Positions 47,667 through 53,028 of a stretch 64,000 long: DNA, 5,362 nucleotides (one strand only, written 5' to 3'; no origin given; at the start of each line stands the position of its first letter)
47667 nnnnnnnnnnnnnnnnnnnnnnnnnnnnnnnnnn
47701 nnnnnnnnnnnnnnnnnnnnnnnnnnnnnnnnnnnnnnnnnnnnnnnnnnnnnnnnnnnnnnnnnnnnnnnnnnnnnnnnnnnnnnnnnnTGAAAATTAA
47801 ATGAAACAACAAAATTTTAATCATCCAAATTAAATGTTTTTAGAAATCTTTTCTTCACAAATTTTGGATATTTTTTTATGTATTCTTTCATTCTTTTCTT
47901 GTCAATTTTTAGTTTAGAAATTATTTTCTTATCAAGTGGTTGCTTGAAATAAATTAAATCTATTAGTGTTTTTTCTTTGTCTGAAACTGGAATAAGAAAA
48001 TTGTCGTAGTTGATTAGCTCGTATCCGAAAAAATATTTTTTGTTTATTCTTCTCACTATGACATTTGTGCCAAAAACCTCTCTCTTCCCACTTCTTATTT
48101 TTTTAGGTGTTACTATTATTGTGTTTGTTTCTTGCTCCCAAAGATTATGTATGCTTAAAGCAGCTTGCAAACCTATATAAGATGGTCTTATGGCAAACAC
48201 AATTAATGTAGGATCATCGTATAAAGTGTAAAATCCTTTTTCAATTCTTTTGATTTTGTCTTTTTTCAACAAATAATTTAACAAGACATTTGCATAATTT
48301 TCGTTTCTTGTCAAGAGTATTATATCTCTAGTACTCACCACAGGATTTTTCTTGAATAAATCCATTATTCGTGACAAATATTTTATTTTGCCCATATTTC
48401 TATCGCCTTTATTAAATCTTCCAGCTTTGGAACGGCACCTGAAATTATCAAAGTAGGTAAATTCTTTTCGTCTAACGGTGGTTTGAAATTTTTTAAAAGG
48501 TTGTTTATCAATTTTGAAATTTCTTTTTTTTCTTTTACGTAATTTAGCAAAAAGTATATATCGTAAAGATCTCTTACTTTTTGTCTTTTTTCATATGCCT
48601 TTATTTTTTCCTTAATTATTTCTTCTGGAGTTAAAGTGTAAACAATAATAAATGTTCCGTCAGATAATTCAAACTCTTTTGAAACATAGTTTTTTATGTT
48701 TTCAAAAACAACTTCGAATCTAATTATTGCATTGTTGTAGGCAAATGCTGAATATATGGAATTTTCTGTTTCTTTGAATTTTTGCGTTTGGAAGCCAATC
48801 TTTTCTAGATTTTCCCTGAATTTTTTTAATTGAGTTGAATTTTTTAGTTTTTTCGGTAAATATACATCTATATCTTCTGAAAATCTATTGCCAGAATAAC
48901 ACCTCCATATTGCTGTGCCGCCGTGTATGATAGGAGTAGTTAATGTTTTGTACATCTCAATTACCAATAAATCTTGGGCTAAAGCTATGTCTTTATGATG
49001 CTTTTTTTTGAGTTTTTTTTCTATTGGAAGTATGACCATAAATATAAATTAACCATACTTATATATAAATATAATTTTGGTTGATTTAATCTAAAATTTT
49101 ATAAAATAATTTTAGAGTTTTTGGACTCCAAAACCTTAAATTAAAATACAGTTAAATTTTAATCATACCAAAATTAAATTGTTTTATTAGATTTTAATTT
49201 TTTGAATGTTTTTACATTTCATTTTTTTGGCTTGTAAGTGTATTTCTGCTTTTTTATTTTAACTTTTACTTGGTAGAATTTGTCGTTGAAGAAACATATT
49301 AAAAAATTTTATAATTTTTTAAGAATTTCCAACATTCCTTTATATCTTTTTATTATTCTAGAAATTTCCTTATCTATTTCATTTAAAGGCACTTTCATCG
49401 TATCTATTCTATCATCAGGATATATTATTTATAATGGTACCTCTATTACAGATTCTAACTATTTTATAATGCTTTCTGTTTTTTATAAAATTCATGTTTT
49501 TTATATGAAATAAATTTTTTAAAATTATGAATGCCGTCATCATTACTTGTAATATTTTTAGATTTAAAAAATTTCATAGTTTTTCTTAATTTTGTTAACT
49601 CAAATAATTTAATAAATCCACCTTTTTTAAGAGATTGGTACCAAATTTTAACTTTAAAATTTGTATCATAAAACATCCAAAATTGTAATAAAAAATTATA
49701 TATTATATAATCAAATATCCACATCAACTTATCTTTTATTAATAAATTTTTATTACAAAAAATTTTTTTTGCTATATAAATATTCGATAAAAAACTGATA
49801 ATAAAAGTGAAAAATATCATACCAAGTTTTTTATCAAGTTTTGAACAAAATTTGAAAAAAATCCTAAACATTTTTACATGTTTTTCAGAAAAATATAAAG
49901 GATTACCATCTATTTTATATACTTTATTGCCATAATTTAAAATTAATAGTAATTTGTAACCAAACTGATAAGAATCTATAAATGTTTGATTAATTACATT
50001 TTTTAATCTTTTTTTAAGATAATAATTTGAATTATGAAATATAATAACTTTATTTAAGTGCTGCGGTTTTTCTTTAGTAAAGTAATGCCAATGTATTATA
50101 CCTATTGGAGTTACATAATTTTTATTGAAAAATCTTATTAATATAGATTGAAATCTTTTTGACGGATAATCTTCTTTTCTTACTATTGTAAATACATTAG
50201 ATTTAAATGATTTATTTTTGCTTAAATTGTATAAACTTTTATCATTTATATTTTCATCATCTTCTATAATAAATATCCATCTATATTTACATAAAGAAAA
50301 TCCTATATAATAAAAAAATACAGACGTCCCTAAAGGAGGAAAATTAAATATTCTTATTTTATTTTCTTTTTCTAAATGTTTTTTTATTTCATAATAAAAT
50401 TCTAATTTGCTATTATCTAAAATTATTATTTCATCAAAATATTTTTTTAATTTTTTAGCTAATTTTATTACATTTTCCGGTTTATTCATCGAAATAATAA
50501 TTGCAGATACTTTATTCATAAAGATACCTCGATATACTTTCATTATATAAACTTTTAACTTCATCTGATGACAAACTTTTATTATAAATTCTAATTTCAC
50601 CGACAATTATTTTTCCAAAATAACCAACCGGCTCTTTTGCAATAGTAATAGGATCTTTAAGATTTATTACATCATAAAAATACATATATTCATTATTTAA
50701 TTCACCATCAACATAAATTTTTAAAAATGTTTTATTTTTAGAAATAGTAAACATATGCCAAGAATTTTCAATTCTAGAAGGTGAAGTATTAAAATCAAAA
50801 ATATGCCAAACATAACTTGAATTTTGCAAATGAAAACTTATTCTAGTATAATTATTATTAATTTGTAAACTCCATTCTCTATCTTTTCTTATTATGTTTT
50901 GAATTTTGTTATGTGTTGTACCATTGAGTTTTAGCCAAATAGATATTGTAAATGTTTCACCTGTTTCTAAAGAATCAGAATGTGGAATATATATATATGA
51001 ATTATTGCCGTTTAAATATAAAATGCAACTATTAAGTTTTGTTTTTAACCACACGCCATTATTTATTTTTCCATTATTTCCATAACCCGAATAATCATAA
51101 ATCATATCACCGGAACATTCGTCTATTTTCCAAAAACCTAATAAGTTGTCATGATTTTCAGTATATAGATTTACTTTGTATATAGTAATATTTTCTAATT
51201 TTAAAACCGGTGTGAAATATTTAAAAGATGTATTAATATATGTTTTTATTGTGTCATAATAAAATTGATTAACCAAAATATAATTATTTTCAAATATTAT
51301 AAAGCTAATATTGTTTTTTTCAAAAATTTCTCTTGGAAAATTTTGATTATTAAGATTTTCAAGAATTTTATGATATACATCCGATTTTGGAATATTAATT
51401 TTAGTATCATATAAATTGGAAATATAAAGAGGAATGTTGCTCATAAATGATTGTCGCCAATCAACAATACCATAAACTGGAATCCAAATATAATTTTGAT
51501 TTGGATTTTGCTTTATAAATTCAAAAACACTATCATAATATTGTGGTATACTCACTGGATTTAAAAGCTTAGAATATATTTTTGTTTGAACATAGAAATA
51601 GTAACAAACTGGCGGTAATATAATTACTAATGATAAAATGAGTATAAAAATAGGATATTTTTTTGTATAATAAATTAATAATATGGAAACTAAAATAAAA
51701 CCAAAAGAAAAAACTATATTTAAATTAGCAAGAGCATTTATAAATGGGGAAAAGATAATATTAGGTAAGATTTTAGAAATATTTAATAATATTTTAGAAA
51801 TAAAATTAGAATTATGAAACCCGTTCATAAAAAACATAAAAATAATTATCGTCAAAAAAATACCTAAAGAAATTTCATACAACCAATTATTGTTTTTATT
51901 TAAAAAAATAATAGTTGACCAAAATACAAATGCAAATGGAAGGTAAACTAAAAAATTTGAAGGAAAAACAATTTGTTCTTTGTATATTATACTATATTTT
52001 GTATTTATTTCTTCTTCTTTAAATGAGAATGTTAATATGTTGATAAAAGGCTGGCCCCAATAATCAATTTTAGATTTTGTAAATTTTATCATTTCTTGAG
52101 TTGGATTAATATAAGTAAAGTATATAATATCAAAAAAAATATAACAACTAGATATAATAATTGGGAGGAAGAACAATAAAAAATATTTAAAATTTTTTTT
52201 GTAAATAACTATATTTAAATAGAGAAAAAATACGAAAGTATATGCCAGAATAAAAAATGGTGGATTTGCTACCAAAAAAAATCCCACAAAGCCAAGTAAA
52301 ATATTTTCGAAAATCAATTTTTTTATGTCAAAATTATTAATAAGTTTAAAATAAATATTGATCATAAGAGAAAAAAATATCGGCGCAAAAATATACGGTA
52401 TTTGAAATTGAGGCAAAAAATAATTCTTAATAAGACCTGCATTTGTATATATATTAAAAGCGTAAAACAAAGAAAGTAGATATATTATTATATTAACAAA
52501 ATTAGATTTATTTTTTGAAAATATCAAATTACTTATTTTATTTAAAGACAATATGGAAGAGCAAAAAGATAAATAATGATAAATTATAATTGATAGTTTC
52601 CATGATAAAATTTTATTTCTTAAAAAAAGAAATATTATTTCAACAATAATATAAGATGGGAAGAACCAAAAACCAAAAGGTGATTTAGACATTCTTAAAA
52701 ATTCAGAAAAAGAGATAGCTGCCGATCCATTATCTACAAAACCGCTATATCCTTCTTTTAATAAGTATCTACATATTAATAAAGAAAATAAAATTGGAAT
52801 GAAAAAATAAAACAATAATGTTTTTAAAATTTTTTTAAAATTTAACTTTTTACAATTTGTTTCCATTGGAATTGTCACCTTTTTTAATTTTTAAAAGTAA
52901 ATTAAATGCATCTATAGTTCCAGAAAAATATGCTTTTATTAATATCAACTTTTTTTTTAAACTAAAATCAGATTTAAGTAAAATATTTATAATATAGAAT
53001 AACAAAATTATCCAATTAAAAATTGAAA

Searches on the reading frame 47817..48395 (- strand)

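Call 47: search_protein_families(library=pfam, proteins=[window:47817-48395:-], max_evalue=0.01)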
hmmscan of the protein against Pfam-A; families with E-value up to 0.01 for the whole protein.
window:47817-48395:- (192 aa): 1 family
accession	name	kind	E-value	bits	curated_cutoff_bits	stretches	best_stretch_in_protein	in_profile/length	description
PF13338.12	AbiEi_4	-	0.00011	22.7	25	1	9-58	2-48/49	Transcriptional regulator, AbiEi antitoxin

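Call 60: search_protein_families(library=padloc, proteins=[window:47817-48395:-], max_evalue=0.001)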
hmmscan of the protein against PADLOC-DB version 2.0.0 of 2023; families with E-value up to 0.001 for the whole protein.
window:47817-48395:- (192 aa): 19 families
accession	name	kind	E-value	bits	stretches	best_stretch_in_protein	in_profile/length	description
PDLC02267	AbiEi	-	2.1e-24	84.4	1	13-176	12-185/252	AbiEi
PDLC02241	AbiEi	-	2.4e-18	64.7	1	12-172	8-169/199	AbiEi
PDLC02272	AbiEi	-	1.5e-13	49.1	1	19-174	15-171/200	AbiEi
PDLC02225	AbiEi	-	1.8e-13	48.7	1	5-161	5-158/198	AbiEi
PDLC02273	AbiEi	-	4.3e-12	44.5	1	72-183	85-200/205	AbiEi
PDLC02276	AbiEi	-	3.4e-11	41.2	1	17-148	15-157/270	AbiEi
PDLC02271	AbiEi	-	3.5e-11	40.8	1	59-149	75-167/263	AbiEi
PDLC02230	AbiEi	-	8.7e-10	36.6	1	35-156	19-143/192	AbiEi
PDLC02265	AbiEi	-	2.6e-09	35.1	1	8-158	5-158/198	AbiEi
PDLC02275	AbiEi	-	2.6e-08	32.1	1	30-181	19-170/184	AbiEi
PDLC02255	AbiEi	-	2.9e-08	31.5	1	16-176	12-171/186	AbiEi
PDLC02269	AbiEi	-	1.8e-07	28.7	1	15-149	8-145/251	AbiEi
PDLC02283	AbiEi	-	3.2e-07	28.3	1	8-155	8-158/201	AbiEi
PDLC02254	AbiEi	-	5e-06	24.3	1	5-182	4-183/197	AbiEi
PDLC02263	AbiEi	-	5.5e-05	21.1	1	7-174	50-223/244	AbiEi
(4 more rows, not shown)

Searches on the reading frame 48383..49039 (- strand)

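Call 47: search_protein_families(library=pfam, proteins=[window:48383-49039:-], max_evalue=0.01)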
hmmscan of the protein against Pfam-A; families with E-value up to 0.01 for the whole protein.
window:48383-49039:- (218 aa): 3 families
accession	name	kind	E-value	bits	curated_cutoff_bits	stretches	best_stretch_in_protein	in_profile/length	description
PF08843.17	AbiEii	-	1.8e-16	61.3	22.5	1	39-187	18-191/238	Nucleotidyl transferase AbiEii toxin, Type IV TA system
PF19502.5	DUF6036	-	0.00095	19.4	23.6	0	21-151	7-109/164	Nucleotidyltransferase of unknown function (DUF6036)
PF01067.28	Calpain_III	-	0.0033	18.1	21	1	66-134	52-121/137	Calpain large subunit, domain III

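Call 60: search_protein_families(library=padloc, proteins=[window:48383-49039:-], max_evalue=0.001)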
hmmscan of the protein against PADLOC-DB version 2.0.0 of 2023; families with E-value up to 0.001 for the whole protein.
window:48383-49039:- (218 aa): 22 families
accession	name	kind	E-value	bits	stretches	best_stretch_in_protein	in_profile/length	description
PDLC02307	AbiEii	-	7.1e-22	76.3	1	28-171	18-151/219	AbiEii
PDLC02323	AbiEii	-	2.7e-20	71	2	22-86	25-90/248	AbiEii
PDLC02304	AbiEii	-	2.2e-14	52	1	16-181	23-202/260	AbiEii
PDLC02330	AbiEii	-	8.6e-14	49.8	1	27-182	18-176/219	AbiEii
PDLC02292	AbiEii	-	9.3e-13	46.6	1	34-125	46-130/283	AbiEii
PDLC02294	AbiEii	-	4e-12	44.5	1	16-167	24-188/260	AbiEii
PDLC02296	AbiEii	-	5.9e-12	43.3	1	27-80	37-89/282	AbiEii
PDLC02328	AbiEii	-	1.6e-11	42.5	1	37-171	16-148/203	AbiEii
PDLC02318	AbiEii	-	9.6e-10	36.3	1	17-169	23-188/280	AbiEii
PDLC02317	AbiEii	-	1.2e-09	35.7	1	111-183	149-221/396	AbiEii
PDLC02313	AbiEii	-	2.6e-09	35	1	116-169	139-193/254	AbiEii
PDLC02305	AbiEii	-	2.6e-09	34.7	1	37-169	46-195/306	AbiEii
PDLC02290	AbiEii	-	9.5e-09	33.2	1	38-177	27-172/290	AbiEii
PDLC02306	AbiEii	-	4.6e-08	31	1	104-182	142-222/280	AbiEii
PDLC02303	AbiEii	-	5.7e-07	27.2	0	133-177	150-194/249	AbiEii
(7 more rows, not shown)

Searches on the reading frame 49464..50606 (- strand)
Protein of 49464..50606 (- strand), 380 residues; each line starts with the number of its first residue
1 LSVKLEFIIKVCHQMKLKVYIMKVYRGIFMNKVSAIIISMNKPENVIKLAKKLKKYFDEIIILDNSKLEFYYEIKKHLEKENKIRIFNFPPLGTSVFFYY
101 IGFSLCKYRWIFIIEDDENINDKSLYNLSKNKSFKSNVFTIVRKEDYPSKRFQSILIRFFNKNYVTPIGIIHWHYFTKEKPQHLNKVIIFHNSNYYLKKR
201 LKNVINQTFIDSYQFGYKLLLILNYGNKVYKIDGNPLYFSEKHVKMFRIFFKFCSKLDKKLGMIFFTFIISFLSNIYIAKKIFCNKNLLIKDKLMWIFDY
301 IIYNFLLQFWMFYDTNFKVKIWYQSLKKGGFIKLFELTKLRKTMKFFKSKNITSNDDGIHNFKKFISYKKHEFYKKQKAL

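Call 47: search_protein_families(library=pfam, proteins=[window:49464-50606:-], max_evalue=0.01)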
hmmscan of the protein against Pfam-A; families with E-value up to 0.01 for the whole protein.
window:49464-50606:- (380 aa): 1 family
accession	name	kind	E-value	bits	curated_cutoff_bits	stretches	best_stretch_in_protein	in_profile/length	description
PF00535.33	Glycos_transf_2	-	1.4e-05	25.5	23.3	1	34-134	1-105/168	Glycosyl transferase family 2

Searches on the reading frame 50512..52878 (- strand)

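Call 47: search_protein_families(library=pfam, proteins=[window:50512-52878:-], max_evalue=0.01)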
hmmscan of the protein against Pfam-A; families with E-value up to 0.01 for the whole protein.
window:50512-52878:- (788 aa): 1 family
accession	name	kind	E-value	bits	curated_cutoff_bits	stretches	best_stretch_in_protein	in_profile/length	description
PF13385.13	Laminin_G_3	-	5e-18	66.1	27.6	1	623-775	1-151/151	Concanavalin A-like lectin/glucanases superfamily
